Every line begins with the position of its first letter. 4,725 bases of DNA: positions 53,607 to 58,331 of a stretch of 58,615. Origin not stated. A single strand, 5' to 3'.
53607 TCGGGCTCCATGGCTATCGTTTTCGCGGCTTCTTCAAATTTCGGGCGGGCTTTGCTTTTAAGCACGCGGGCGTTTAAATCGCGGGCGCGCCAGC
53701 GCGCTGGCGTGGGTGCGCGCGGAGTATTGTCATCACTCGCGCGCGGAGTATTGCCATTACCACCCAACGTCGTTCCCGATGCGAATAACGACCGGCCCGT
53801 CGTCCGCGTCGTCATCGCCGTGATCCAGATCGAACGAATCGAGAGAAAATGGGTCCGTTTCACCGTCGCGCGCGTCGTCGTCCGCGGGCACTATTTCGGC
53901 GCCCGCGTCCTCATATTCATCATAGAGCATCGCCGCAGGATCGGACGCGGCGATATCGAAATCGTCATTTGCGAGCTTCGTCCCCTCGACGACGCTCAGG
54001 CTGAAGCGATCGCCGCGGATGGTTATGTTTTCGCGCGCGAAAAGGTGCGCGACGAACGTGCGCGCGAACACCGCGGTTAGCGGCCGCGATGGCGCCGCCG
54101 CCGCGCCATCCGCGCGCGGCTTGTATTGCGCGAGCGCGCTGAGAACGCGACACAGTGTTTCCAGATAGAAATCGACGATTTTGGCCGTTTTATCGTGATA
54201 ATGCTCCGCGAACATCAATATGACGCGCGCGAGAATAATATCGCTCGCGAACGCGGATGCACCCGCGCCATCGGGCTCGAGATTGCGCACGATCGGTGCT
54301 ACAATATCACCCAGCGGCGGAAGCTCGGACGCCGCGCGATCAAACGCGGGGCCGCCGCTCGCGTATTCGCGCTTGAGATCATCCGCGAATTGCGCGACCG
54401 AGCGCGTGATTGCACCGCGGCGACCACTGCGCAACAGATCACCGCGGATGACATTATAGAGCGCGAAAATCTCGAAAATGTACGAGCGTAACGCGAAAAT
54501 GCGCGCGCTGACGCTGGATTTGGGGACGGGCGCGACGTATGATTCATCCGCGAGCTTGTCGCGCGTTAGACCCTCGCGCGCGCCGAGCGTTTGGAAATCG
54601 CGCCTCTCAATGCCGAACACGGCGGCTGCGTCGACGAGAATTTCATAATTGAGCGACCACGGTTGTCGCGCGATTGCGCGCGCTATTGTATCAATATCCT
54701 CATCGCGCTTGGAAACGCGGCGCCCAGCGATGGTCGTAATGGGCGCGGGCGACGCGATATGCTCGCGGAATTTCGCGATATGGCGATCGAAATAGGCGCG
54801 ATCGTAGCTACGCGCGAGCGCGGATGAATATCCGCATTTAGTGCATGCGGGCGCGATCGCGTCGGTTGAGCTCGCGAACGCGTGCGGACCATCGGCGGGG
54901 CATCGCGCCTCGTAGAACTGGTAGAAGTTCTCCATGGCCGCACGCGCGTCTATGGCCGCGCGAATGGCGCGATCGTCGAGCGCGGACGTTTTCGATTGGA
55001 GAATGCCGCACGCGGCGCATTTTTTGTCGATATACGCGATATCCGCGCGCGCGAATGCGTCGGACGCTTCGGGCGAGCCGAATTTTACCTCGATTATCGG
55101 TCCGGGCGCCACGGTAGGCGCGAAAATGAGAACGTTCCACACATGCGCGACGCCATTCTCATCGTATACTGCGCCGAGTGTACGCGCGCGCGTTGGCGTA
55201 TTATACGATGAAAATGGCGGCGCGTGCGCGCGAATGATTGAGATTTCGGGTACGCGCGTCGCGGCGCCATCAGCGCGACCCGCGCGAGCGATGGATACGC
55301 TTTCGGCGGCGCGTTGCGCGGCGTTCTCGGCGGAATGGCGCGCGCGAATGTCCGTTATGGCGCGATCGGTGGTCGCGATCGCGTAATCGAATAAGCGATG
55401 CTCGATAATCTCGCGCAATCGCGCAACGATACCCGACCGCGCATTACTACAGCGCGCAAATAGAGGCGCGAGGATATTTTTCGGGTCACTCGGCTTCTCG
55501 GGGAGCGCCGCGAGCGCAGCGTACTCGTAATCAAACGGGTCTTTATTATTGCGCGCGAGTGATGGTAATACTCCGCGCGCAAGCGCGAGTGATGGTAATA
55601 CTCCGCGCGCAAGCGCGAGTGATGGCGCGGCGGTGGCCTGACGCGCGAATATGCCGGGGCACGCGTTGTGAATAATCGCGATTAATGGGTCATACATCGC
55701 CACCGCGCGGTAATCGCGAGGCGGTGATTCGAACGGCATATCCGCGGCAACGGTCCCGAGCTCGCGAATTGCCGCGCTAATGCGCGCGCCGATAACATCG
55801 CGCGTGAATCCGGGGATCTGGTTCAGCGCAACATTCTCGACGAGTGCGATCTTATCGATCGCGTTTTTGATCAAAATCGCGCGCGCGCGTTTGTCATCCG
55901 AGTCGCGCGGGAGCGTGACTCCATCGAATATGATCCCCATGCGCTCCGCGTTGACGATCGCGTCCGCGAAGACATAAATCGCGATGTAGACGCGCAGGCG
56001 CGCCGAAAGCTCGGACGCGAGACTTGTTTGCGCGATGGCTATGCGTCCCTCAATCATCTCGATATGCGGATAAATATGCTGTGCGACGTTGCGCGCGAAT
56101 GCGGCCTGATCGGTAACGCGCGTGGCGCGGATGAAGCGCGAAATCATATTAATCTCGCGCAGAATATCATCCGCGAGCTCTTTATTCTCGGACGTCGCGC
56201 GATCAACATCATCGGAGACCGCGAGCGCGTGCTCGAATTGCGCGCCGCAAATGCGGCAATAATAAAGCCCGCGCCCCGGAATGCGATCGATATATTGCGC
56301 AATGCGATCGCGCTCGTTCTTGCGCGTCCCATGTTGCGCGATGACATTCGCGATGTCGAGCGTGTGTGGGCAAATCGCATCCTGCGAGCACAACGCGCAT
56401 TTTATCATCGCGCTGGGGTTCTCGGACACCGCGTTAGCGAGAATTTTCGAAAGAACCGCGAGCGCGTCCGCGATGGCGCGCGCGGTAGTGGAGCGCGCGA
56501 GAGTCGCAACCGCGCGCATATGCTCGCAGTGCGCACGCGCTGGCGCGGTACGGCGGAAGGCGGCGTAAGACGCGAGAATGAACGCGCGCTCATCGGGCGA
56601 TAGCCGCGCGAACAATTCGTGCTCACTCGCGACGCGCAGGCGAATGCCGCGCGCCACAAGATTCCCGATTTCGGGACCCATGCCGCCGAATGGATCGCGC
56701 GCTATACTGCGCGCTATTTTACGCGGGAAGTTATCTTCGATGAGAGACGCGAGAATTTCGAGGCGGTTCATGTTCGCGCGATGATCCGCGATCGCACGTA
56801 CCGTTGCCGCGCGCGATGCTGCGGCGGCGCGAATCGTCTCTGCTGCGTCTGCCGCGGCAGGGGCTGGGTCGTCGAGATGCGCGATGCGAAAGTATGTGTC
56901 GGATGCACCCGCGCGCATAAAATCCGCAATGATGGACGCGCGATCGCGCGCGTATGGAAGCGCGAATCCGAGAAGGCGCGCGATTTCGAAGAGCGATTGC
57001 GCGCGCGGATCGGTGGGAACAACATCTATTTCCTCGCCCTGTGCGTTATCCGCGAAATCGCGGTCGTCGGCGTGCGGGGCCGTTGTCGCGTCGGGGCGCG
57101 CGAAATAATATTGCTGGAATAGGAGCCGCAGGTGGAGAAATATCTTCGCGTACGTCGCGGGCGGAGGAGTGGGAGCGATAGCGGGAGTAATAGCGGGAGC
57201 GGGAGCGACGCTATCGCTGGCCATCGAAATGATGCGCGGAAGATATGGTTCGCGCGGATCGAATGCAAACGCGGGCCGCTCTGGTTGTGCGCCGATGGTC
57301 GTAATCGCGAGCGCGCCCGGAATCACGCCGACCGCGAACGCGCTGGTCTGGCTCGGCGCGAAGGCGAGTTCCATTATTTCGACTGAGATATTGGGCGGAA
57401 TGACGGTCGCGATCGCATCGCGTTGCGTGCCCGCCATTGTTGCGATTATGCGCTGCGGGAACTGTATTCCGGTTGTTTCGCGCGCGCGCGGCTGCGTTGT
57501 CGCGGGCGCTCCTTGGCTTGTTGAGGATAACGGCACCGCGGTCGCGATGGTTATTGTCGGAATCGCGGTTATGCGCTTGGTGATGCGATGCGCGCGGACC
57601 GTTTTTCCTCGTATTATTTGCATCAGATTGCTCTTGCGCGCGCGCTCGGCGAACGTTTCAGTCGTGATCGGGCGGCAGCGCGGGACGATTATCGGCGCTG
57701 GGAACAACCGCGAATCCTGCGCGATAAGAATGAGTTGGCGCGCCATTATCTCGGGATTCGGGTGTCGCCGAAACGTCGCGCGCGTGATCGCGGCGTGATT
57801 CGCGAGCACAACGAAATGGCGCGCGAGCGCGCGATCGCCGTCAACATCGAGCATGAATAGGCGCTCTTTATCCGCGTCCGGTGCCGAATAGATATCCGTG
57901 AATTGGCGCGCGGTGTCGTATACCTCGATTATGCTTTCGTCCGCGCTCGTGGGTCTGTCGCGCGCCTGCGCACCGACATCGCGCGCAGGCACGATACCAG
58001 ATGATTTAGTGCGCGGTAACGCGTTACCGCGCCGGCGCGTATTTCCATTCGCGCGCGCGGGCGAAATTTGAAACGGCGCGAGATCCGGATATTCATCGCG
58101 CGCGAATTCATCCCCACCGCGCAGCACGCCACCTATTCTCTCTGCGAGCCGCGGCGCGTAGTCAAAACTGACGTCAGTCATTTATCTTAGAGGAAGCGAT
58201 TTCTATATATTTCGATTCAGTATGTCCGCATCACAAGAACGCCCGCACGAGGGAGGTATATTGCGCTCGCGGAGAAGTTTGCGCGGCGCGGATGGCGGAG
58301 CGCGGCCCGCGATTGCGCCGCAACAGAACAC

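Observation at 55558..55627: The element is tolerated in exactly two of six reading frames, and the antisense copies keep the same DNA polarity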

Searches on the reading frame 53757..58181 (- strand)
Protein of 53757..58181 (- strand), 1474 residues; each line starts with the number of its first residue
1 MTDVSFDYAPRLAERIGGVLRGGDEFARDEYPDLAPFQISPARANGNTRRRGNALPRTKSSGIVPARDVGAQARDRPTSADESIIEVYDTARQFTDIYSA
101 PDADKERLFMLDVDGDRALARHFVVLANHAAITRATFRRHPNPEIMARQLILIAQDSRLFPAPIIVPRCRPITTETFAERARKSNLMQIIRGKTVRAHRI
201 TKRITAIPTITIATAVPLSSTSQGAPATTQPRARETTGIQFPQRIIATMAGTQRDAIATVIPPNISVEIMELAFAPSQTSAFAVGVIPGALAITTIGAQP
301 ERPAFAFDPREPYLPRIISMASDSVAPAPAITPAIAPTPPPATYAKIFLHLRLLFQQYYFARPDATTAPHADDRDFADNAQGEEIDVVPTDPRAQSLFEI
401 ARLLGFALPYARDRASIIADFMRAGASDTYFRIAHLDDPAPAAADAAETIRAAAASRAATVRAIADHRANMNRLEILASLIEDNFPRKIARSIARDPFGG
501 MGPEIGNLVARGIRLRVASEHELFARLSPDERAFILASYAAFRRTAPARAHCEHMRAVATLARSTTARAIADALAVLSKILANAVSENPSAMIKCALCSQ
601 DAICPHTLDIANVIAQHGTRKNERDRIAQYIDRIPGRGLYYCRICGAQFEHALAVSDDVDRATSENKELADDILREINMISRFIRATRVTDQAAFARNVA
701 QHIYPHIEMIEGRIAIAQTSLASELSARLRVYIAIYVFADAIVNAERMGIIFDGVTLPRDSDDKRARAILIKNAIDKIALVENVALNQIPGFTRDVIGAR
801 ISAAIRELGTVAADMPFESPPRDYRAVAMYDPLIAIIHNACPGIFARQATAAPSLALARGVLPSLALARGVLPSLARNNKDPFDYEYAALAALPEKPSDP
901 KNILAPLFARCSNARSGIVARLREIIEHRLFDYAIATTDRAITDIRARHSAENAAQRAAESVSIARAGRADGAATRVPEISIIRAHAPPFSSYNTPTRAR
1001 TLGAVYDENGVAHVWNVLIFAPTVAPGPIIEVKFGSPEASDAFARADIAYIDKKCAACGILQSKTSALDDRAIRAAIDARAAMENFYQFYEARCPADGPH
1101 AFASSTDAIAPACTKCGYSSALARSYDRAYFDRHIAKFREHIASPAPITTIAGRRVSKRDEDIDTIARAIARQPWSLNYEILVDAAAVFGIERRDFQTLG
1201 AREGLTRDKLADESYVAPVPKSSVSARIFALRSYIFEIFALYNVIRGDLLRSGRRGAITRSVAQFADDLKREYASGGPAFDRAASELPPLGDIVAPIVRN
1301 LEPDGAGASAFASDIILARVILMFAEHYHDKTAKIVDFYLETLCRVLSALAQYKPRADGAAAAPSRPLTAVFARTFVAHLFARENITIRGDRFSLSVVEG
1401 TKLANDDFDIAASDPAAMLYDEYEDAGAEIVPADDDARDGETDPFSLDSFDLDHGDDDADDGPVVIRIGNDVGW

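Call 6: search_protein_families(library=pfam, proteins=[window:53757-58181:-], max_evalue=0.01)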
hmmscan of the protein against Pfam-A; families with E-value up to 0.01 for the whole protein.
window:53757-58181:- (1474 aa): 0 families

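Call 9: find_homologous_proteins(query=window:53757-58181:-)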
Query window:53757-58181:- (1474 aa): 2 proteins with E <= 0.001 among 8000 candidates.
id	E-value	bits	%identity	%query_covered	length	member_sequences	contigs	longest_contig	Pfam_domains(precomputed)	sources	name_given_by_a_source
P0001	0.0e+0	3228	100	100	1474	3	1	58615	-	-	-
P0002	4.3e-199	682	34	99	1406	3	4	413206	-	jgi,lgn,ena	-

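Call 12: find_encoding_contigs(protein=P0002, flank=10000, max_places=4)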
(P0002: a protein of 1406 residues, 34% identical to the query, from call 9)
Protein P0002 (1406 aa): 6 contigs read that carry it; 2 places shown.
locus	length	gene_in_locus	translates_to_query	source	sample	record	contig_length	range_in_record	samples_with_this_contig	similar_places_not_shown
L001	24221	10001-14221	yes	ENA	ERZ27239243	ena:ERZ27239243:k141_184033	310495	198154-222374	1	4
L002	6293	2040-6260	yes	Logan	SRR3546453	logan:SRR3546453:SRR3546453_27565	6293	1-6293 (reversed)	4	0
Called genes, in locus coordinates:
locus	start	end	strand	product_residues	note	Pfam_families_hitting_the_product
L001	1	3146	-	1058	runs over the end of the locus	PF23162:AEP_C962R (faint), PF08707:PriCT_2 (weak)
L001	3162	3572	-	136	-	-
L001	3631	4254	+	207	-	-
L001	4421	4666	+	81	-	-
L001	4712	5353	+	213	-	-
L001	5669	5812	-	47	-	-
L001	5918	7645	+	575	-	-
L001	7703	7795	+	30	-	-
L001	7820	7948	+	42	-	-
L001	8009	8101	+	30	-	-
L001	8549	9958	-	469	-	-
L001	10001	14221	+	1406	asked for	-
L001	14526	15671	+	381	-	-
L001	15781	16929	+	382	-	PF17667:Pkinase_fungal (faint), PF00069:Pkinase, PF07714:PK_Tyr_Ser-Thr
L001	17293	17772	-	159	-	-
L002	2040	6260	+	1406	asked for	-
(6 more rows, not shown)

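Call 13: find_encoding_contigs(protein=P0001, flank=2000, max_places=4)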
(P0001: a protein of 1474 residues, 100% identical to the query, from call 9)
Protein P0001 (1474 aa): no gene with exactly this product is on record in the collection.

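Call 59: find_encoding_contigs(protein=P0076, flank=10000, max_places=3)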
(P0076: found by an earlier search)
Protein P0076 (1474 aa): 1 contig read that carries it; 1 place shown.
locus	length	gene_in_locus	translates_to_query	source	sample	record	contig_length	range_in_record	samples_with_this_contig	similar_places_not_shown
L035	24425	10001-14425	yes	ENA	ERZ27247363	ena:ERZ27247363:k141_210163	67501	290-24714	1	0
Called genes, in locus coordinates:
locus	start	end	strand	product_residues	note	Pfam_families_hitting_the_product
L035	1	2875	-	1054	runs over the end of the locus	?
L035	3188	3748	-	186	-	-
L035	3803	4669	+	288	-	-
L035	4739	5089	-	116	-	-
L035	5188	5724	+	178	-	-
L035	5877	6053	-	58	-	-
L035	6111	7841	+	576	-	-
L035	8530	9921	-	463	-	-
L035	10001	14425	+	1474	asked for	-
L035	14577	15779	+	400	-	-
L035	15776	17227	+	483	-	PF01636:APH (weak), PF07714:PK_Tyr_Ser-Thr, PF00069:Pkinase, PF17667:Pkinase_fungal (weak)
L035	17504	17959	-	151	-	-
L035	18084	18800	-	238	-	-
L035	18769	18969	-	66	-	-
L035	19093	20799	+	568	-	PF01358:PARP_regulatory (faint)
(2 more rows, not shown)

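Call 60: find_encoding_contigs(protein=P0075, flank=10000, max_places=3)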
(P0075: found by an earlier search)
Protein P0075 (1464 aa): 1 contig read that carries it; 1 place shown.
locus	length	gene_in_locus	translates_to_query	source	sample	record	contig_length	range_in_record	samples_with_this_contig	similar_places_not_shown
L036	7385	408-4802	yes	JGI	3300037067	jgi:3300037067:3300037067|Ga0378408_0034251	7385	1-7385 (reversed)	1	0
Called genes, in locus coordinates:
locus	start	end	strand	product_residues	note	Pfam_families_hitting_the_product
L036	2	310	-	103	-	?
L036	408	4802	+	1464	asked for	-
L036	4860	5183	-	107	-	-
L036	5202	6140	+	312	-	-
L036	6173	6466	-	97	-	-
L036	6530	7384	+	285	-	?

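Call 80: search_solved_structures(query=P0001, max_evalue=1)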
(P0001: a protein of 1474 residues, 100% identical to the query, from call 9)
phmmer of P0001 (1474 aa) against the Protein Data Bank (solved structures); distinct sequences matched with E-value up to 1: 5.
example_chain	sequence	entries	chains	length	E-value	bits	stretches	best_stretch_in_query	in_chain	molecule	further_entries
8xxt_I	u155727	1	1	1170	7.1e-20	73.5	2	1002-1246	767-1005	M1249L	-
8xx5_I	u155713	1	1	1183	7.3e-20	73.4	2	1002-1246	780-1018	M1249L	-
8y0e_I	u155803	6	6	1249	8.7e-20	73.2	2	1002-1246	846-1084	M1249L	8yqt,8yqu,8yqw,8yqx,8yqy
8xy6_I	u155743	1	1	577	1.2e-15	59.5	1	1002-1246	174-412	M1249L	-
2yrk_A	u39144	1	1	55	0.11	13.2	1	1102-1144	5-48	Zinc finger homeobox protein 4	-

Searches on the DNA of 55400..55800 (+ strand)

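Call 69: search_dna_similar(query=window:55400-55800:+, collection=phages, mode=distant, max_rows=5)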
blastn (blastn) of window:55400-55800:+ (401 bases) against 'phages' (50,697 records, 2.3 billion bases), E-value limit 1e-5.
No match.
